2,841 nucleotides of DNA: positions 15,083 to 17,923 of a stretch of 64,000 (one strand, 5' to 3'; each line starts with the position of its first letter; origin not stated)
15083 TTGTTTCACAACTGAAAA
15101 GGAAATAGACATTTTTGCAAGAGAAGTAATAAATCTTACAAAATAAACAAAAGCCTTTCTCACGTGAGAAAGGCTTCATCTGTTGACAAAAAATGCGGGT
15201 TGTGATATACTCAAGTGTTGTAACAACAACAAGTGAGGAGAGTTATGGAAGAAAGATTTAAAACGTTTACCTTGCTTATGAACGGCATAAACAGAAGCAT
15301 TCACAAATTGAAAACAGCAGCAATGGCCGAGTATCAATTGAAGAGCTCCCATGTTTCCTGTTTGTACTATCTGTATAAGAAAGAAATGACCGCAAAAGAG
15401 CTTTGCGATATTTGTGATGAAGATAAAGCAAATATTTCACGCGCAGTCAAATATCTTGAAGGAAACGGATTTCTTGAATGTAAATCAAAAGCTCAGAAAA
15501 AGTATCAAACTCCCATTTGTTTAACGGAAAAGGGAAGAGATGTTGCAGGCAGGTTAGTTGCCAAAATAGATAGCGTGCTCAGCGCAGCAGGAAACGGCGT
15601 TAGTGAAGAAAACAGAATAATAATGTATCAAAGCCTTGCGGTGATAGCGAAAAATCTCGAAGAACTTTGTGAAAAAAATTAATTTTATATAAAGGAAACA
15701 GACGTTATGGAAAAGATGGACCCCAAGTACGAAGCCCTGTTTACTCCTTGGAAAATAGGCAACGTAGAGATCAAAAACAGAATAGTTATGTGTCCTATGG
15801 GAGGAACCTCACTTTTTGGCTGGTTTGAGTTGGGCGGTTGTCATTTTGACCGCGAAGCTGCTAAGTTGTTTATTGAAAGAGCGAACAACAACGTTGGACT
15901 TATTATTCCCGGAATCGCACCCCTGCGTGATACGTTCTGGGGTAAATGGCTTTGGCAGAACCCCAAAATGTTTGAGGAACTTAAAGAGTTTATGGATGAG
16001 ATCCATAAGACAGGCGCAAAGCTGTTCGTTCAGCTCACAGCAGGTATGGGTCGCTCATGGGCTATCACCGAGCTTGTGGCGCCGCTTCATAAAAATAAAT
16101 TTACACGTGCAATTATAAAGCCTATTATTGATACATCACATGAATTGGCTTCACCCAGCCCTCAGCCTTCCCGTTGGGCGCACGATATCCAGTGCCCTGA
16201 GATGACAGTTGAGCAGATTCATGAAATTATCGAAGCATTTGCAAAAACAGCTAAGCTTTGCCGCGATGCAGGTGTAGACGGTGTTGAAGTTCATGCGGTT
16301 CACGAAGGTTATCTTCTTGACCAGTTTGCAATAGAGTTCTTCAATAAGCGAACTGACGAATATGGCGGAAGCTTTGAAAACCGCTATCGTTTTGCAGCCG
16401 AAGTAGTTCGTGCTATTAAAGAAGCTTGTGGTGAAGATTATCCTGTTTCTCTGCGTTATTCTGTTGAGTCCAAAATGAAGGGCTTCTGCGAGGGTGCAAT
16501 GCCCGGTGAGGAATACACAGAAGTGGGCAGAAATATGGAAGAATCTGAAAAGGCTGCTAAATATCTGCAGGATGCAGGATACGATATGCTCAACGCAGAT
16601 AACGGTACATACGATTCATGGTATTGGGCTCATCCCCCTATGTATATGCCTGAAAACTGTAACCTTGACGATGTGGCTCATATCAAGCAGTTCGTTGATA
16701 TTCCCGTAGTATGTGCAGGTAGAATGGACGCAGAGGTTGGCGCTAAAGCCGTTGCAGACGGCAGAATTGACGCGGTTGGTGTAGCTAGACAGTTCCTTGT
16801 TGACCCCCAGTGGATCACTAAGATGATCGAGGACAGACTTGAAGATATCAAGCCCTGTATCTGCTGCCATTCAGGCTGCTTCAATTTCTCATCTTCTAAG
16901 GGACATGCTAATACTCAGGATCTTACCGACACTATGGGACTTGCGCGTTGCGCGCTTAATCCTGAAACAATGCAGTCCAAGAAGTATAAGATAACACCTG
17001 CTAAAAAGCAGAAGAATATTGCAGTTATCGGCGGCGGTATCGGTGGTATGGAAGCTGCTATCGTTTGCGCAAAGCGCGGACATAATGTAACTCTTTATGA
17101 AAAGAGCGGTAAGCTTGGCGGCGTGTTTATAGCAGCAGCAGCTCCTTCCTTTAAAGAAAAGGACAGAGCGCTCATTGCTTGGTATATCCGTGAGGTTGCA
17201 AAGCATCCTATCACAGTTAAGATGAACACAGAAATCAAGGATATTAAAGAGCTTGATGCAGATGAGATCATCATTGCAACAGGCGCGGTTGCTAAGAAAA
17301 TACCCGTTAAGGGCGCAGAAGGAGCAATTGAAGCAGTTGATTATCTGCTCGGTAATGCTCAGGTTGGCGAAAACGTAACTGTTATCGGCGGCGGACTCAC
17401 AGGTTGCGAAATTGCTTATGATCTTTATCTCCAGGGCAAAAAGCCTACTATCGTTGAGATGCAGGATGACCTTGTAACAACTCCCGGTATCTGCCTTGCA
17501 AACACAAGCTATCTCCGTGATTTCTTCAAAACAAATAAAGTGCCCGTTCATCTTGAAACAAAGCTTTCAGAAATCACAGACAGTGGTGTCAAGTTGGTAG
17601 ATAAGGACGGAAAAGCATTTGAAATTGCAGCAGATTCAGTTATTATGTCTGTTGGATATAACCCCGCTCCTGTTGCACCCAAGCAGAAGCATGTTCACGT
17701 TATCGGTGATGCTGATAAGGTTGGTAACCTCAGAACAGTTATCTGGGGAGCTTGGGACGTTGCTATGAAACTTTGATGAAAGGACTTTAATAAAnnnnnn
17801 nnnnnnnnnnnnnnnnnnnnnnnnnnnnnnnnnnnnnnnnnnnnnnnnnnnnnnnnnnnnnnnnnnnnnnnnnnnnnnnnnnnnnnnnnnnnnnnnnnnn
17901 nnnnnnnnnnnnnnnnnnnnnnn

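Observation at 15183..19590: MarR-controlled operon pairing a 2-enoate-reductase-type flavoenzyme with two-subunit aconitase X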

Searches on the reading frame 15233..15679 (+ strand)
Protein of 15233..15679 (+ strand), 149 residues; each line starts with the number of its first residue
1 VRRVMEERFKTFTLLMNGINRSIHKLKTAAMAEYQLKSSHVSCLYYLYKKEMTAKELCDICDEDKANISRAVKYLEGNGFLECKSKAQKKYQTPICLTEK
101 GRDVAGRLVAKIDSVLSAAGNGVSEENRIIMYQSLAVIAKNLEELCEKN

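Call 3: search_protein_families(library=pfam, proteins=[window:15233-15679:+])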
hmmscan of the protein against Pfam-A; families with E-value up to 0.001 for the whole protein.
window:15233-15679:+ (149 aa): 4 families
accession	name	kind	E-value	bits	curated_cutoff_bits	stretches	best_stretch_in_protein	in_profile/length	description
PF12802.13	MarR_2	-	7.6e-07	29.6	27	1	35-82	2-51/61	MarR family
PF13463.12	HTH_27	-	1.5e-06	28.9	22.2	1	36-101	1-68/68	Winged helix DNA-binding domain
PF13601.12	HTH_34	-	2.4e-06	28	27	1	44-113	6-77/80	Winged helix DNA-binding domain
PF12840.13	HTH_20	-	0.00011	22.5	27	1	46-83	12-50/51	Helix-turn-helix domain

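Call 4: search_protein_families(library=ncbifam, proteins=[window:15233-15679:+])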
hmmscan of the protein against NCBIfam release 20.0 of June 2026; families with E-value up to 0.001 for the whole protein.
window:15233-15679:+ (149 aa): 7 families
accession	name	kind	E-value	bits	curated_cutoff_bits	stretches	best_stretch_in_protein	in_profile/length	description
NF045593.1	bilirub_TF_BilQ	equivalog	1e-06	28.5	125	1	11-139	3-132/135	bilirubin utilization transcriptional regulator BilQ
NF040939.2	trans_reg_lrs14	equivalog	3.1e-05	23.9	90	1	29-94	12-79/103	Lrs14 family HTH-type transcriptional regulator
NF053814.1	teico_TcaR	equivalog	3.5e-05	23.9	170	1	3-144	3-147/151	MarR family transcriptional regulator TcaR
NF033788.1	HTH_metalloreg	subfamily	0.00021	21.1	55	1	43-91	16-65/77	metalloregulator ArsR/SmtB family transcription factor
NF053606.1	Sta1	subfamily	0.00031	20.8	80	0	34-90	16-73/100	Sta1 family transcriptional regulator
NF047395.1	TransRegLtdR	equivalog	0.00041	20.1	250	1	42-112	56-126/166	transcriptional regulator LdtR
TIGR01889.1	Staph_reg_Sar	paralog_domain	0.00064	20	62.6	1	21-113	8-105/109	staphylococcal accessory regulator family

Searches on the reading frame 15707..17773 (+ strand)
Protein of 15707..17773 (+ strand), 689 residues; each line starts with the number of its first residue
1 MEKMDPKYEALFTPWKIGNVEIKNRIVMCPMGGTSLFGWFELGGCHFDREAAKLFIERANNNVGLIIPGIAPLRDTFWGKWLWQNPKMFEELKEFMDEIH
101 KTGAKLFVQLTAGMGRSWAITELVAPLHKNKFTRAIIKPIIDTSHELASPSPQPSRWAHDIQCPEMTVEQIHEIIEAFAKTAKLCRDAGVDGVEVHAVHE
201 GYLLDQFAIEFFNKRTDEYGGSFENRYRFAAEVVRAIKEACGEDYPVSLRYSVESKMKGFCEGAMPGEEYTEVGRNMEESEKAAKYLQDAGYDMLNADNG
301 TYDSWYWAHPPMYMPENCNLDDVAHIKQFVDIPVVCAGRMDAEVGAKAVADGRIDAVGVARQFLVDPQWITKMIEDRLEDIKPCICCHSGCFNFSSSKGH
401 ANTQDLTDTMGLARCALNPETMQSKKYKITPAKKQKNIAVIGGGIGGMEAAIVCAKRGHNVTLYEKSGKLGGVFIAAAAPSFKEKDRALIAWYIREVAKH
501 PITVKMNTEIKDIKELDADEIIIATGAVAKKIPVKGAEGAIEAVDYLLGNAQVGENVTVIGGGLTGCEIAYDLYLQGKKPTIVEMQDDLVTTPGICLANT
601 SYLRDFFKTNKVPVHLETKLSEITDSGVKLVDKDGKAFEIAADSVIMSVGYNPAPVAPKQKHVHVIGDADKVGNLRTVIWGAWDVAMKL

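Call 3: search_protein_families(library=pfam, proteins=[window:15707-17773:+])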
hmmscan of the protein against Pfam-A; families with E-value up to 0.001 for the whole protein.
window:15707-17773:+ (689 aa): 13 families
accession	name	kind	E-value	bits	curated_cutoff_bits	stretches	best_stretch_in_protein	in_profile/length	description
PF00724.26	Oxidored_FMN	-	5.5e-57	194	27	1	11-377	2-339/342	NADH:flavin oxidoreductase / NADH oxidase family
PF07992.20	Pyr_redox_2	-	2.2e-32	113.1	26.1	1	437-662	2-248/291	Pyridine nucleotide-disulphide oxidoreductase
PF13738.12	Pyr_redox_3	-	2.3e-17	63.7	30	2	514-654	121-270/305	Pyridine nucleotide-disulphide oxidoreductase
PF00070.33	Pyr_redox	-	4.2e-17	62.9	22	2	556-630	1-73/82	Pyridine nucleotide-disulphide oxidoreductase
PF01266.30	DAO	-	1.7e-13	51.3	27.9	2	557-589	2-34/353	FAD dependent oxidoreductase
PF13450.12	NAD_binding_8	-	2.5e-12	47.3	21.9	1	440-473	1-34/68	NAD(P)-binding Rossmann-like domain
PF12831.13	FAD_oxidored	-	8.5e-10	38.9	27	1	438-484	2-48/416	FAD dependent oxidoreductase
PF01134.28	GIDA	-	1.8e-08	34.3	22.1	1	438-485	2-47/391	Glucose inhibited division protein A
PF00890.30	FAD_binding_2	-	4.9e-08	33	20.4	1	438-472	2-36/414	FAD binding domain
PF03486.20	HI0933_like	-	1.5e-07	31.6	50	1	437-472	2-37/244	HI0933-like protein Rossmann domain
PF13434.12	Lys_Orn_oxgnase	-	1.2e-06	28.4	21.3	0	502-582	132-216/339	L-lysine 6-monooxygenase/L-ornithine 5-monooxygenase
PF02737.24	3HCDH_N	-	2.3e-06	28.1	22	0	437-517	1-78/180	3-hydroxyacyl-CoA dehydrogenase, NAD binding domain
PF01593.30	Amino_oxidase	-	0.0002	21.2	19.8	0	608-654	213-259/443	Flavin containing amine oxidoreductase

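Call 4: search_protein_families(library=ncbifam, proteins=[window:15707-17773:+])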
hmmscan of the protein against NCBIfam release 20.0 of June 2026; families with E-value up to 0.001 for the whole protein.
window:15707-17773:+ (689 aa): 103 families (the best 25 are shown)
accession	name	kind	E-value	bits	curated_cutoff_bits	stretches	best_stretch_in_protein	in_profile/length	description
NF045599.1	bili_reduct_long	exception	6.3e-112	374.9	750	1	11-688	1-640/641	bilirubin reductase, long form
NF041087.1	bile_acid_BaiCD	equivalog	8.5e-108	361.1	825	1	8-688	1-641/642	bile acid Fe-S flavoenzyme BaiCD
TIGR03997.1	mycofact_OYE_2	equivalog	5.2e-82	276.2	793.15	2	144-669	111-625/645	mycofactocin system FadH/OYE family oxidoreductase 2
NF045592.1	bili_reduct_N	equivalog_domain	5.4e-54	183.7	425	1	11-393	2-350/363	bilirubin reductase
TIGR03996.1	mycofact_OYE_1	hypoth_equivalog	2.6e-38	132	627.9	1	165-634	129-579/633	mycofactocin system FadH/OYE family oxidoreductase 1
NF010047.0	PRK13523.1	equivalog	5.7e-36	124.2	431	2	161-380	128-327/339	NADPH dehydrogenase NamA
NF006101.0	PRK08255.1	equivalog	2.6e-33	115.1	1078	1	8-372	396-729/768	bifunctional salicylyl-CoA 5-hydroxylase/oxidoreductase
NF007899.0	PRK10605.1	subfamily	1.4e-26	93.7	403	1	8-245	3-230/365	N-ethylmaleimide reductase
TIGR01350.1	lipoamide_DH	equivalog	4.8e-21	75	408.8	2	502-654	117-270/461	dihydrolipoyl dehydrogenase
NF009410.0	PRK12771.1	subfamily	3.1e-20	72.3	516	1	418-547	121-256/566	NAD(P)-binding protein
NF004943.0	PRK06292.2-1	equivalog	3.4e-18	65.7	432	1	492-653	108-270/456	dihydrolipoyl dehydrogenase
NF004945.0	PRK06292.2-3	equivalog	5.8e-15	55.2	494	1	512-654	124-268/457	dihydrolipoyl dehydrogenase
NF003437.0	PRK04965.1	equivalog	7.5e-15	54.8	392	1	512-654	94-240/378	NADH:flavorubredoxin reductase NorW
TIGR03385.1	CoA_CoA_reduc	equivalog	1e-14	54.2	578.8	2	501-655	88-247/439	CoA-disulfide reductase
NF045663.1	diclust_near_Sec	equivalog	4.8e-14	51.4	530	1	422-529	93-201/759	pyridine nucleotide-disulfide oxidoreductase/dicluster-binding protein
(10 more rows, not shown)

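Call 29: search_solved_structures(query=window:15707-17773:+, max_evalue=1e-20)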
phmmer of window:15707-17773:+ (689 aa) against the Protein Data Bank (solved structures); distinct sequences matched with E-value up to 1e-20: 38.
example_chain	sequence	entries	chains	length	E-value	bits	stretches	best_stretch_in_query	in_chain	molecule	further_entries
6qkg_A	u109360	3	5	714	3.2e-57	197.6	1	8-660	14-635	NCR A | NCR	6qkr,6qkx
1ps9_A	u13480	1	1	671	4.7e-54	187.1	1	8-575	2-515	2,4-dienoyl-CoA reductase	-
1djq_A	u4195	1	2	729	1.6e-32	116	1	149-527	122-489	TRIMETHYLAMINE DEHYDROGENASE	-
1djn_A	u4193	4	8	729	1.9e-32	115.7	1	148-527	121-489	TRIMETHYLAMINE DEHYDROGENASE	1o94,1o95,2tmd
6de6_A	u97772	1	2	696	3.8e-29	104.8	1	149-474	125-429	Histamine dehydrogenase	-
6l6j_A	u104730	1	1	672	1.5e-28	102.9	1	143-529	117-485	Oxidored_FMN domain-containing protein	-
1z41_A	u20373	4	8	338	9.6e-24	87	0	10-370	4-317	Probable NADH-dependent flavin oxidoreductase yqjM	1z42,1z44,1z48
3krz_A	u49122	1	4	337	5e-23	84.6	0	149-371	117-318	NADH:flavin oxidoreductase/NADH oxidase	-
9iuv_A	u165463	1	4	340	5.1e-23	84.6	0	146-369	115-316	NADPH dehydrogenase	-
3kru_A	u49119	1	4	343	5.4e-23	84.5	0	149-371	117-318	NADH:flavin oxidoreductase/NADH oxidase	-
6agz_A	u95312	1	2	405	5.8e-23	84.4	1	11-285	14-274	Old Yellow Enzyme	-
3gr7_A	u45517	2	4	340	2.7e-22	82.2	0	11-370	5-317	NADPH dehydrogenase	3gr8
9fcn_A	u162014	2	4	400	3.7e-22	81.8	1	10-372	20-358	12-oxophytodienoate reductase 3,Old yellow enzyme OYE4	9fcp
9em4_B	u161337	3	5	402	9.7e-22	80.4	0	10-248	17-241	12-oxophytodienoate reductase 3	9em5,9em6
8qnw_A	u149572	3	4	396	9.8e-22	80.3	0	10-248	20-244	12-oxophytodienoate reductase 3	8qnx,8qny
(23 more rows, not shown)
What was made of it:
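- On 2-enoate reductase / 2,4-dienoyl-CoA reductase family (OYE + 4Fe-4S + FAD/NAD(P)H): PDB relatives are 6QKG and 1PS9 (call 29).
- Closest known: Clostridial 2-enoate reductases / FadH 2,4-dienoyl-CoA reductase / BaiCD / BilR. Same: The best PDB relatives are 2-naphthoyl-CoA reductase 6QKG (E 3e-57) and FadH 1PS9 (E 5e-54) (call 29).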
